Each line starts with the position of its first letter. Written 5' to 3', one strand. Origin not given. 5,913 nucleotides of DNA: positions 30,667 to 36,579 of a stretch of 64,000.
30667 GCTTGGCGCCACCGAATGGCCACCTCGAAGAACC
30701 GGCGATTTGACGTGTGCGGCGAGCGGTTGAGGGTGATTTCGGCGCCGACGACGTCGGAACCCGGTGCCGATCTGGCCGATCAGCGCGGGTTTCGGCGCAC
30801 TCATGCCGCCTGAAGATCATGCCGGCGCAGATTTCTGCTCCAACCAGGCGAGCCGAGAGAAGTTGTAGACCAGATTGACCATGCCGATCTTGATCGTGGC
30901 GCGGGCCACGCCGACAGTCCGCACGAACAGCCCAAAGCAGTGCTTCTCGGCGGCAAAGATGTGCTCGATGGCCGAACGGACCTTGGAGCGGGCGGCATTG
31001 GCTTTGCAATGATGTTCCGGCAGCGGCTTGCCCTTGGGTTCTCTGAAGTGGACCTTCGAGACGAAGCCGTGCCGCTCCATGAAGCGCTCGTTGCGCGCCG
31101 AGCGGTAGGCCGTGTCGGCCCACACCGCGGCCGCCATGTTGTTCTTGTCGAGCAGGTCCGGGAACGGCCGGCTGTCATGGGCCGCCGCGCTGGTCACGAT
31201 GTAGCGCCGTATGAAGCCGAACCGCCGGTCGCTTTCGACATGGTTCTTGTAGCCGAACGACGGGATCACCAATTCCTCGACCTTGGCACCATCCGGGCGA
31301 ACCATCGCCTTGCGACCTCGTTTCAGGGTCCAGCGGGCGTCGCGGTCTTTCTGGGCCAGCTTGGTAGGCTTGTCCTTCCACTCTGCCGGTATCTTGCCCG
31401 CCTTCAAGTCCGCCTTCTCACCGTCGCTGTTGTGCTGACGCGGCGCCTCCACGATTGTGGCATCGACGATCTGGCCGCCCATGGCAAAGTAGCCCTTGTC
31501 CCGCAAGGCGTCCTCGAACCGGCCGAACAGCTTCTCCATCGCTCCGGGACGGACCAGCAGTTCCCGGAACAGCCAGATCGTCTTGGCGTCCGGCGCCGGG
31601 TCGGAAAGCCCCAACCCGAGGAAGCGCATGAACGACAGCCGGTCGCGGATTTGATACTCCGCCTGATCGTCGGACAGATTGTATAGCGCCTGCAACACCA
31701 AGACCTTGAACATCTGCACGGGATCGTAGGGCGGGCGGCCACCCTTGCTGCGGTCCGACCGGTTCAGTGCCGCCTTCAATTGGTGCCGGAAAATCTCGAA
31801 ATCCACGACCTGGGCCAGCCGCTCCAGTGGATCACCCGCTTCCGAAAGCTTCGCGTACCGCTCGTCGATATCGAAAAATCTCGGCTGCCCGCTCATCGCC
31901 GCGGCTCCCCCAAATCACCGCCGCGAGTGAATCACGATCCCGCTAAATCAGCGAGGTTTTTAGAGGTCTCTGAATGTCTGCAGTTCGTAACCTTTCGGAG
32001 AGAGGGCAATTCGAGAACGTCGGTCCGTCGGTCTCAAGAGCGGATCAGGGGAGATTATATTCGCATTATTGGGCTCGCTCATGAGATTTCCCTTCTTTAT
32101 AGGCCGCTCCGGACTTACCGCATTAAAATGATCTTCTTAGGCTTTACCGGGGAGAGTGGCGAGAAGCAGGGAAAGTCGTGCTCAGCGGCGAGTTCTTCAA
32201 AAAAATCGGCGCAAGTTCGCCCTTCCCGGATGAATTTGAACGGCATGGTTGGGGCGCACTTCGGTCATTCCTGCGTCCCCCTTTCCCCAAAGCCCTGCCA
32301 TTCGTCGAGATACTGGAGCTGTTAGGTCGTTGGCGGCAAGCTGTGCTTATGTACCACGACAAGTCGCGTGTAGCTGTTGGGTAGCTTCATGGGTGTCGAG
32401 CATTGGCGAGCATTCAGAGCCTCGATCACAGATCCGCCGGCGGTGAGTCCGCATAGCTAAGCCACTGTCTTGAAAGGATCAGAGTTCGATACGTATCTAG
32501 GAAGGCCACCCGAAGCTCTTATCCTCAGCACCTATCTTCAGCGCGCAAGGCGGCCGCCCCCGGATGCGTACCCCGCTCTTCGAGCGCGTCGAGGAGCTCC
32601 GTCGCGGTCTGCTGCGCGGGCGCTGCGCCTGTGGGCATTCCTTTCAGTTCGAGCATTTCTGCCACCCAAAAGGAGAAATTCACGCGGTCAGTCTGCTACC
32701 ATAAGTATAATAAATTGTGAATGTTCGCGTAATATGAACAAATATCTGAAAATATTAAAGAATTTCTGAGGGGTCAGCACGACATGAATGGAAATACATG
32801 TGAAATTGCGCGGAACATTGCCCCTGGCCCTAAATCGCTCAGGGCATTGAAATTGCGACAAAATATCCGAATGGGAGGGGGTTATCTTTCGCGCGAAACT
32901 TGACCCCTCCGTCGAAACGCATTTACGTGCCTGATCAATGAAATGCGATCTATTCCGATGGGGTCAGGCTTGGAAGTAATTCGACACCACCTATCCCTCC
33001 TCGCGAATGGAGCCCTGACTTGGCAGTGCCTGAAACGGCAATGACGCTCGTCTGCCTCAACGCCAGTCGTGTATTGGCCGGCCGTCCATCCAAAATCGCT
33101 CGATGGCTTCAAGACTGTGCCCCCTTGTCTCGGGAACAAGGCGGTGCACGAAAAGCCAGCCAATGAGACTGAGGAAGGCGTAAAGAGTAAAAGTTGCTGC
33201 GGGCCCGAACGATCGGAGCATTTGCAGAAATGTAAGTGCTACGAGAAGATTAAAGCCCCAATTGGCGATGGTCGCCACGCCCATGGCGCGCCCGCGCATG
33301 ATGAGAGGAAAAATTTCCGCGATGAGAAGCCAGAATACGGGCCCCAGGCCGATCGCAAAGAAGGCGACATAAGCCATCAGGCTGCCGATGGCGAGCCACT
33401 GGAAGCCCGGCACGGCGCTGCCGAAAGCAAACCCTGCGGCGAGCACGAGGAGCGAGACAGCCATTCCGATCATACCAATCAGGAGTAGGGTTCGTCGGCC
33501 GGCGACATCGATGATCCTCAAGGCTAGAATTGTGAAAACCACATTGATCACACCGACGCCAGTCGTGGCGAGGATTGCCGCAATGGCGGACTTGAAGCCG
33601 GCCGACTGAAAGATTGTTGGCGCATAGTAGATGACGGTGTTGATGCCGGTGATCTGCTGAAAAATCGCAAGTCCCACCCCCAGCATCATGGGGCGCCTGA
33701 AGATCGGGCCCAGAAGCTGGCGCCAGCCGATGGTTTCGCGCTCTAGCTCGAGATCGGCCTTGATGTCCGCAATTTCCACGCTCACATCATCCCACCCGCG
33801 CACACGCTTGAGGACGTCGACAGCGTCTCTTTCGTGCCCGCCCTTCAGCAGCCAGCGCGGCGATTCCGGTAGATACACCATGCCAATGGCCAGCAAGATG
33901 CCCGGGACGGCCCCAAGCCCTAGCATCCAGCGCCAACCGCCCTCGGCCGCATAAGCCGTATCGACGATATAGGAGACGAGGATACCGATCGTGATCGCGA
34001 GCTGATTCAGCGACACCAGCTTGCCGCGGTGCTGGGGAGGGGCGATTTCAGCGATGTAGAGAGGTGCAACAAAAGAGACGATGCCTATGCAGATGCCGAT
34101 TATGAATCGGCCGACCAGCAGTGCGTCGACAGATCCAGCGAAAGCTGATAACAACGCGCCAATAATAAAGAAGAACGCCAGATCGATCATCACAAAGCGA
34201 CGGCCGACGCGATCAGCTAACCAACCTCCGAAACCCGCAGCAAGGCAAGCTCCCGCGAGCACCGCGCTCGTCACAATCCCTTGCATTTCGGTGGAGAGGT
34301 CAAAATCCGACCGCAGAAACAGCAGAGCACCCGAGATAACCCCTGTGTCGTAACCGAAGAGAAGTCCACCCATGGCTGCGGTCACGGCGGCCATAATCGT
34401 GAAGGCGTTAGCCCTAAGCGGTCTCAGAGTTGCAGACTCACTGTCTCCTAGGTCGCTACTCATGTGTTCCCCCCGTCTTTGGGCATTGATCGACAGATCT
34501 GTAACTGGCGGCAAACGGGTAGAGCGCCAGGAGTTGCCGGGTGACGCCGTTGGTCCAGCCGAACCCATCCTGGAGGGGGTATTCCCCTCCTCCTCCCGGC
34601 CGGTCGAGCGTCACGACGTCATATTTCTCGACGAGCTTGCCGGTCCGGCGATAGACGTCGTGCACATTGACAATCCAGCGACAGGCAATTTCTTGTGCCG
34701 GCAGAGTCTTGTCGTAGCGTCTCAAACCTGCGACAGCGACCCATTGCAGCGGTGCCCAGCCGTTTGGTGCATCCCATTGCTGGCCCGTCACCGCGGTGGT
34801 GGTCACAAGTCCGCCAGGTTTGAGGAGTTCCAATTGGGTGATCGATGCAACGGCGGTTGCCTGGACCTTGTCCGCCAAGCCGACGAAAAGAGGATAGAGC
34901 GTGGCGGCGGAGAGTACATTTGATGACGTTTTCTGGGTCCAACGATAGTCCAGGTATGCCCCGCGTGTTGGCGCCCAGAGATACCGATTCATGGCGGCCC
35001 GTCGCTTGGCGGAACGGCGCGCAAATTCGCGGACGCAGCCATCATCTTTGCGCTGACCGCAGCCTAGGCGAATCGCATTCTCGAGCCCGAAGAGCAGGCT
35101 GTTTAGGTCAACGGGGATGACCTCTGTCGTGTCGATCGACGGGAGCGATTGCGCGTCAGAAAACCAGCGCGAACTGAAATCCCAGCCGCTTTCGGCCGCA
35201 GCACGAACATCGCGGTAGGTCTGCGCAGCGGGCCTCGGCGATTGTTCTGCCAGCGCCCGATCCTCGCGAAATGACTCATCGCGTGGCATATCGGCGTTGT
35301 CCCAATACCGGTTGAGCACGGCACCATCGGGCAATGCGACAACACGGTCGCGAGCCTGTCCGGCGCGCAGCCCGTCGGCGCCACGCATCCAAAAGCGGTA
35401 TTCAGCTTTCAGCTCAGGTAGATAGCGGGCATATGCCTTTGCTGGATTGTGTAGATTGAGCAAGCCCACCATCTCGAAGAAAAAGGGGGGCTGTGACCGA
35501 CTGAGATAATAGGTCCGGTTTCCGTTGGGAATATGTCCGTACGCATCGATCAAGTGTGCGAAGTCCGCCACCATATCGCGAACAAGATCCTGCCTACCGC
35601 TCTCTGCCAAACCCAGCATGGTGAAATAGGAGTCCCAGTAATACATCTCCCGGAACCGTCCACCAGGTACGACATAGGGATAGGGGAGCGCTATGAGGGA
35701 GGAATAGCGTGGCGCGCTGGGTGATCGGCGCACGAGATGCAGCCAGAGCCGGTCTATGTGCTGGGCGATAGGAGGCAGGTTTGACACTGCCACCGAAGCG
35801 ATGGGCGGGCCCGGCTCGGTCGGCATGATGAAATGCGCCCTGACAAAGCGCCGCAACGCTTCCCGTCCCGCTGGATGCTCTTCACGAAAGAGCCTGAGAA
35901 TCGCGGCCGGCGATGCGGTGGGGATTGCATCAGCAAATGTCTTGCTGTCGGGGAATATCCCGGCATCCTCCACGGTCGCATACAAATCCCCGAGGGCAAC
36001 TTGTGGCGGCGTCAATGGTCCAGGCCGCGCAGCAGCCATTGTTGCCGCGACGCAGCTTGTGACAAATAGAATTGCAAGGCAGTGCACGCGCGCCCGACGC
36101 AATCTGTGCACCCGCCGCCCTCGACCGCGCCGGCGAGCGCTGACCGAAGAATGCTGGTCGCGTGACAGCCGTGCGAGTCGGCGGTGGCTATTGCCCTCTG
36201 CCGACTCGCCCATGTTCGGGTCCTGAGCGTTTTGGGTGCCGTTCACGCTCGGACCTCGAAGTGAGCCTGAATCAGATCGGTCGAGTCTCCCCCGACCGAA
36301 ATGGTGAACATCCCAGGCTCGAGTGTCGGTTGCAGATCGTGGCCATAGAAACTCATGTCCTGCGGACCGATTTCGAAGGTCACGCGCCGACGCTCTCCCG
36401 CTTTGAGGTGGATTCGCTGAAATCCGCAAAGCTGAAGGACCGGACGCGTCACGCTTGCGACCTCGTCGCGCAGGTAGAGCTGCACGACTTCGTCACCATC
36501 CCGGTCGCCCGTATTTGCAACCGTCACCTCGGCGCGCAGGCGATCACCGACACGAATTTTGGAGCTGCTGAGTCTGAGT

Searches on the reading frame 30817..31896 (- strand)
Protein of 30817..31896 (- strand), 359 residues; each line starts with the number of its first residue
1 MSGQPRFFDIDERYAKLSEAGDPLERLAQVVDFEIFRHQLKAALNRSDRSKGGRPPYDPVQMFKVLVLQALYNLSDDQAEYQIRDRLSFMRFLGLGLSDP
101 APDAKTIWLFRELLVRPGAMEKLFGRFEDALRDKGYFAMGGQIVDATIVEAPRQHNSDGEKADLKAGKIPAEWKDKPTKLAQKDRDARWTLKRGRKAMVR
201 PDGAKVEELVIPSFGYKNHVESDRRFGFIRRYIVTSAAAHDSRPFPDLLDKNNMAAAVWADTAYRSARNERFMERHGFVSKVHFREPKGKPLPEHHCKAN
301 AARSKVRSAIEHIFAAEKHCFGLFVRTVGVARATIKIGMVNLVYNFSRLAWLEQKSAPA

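Call 25: search_protein_families(library=pfam, proteins=[window:30817-31896:-])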
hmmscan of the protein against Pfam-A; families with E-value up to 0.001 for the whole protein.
window:30817-31896:- (359 aa): 4 families
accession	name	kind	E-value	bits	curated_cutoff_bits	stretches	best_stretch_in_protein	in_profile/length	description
PF05598.16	DUF772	-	4.7e-26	91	23.1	1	53-126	1-73/74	Transposase domain (DUF772)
PF01609.27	DDE_Tnp_1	-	5.7e-14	52.8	23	1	141-346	6-200/200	Transposase DDE domain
PF13586.12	DDE_Tnp_1_2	-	0.0003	21.6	29.2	0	258-326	1-64/86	Transposase DDE domain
PF13359.12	DDE_Tnp_4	-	0.00042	20.4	24.8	1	256-331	76-141/158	DDE superfamily endonuclease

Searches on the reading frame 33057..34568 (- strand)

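Call 25: search_protein_families(library=pfam, proteins=[window:33057-34568:-])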
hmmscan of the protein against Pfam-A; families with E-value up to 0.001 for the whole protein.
window:33057-34568:- (503 aa): 4 families
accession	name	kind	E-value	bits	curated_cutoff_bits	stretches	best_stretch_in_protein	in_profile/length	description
PF00083.30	Sugar_tr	-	1.6e-125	420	22.3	1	61-493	2-452/452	Sugar (and other) transporter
PF07690.21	MFS_1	-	2.6e-39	135.5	33.4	2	65-435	2-338/347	Major Facilitator Superfamily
PF12832.13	MFS_1_like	-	1.3e-05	24.9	25.2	0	84-138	25-78/373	MFS_1 like family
PF06609.19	TRI12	-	5.5e-05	22.2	23.2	1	94-222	78-205/599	Fungal trichothecene efflux pump (TRI12)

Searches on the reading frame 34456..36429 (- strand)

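Call 26: search_protein_families(library=pfam, proteins=[window:34456-36429:-])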
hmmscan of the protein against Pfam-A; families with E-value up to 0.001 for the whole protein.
window:34456-36429:- (657 aa): 2 families
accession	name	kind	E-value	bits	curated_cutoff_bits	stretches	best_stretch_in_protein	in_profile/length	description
PF01204.24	Trehalase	-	2.7e-150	502.1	21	1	158-637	2-511/512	Trehalase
PF22422.2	MGH1-like_GH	-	1.1e-13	52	27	1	263-572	5-311/356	Mannosylglycerate hydrolase MGH1-like glycoside hydrolase domain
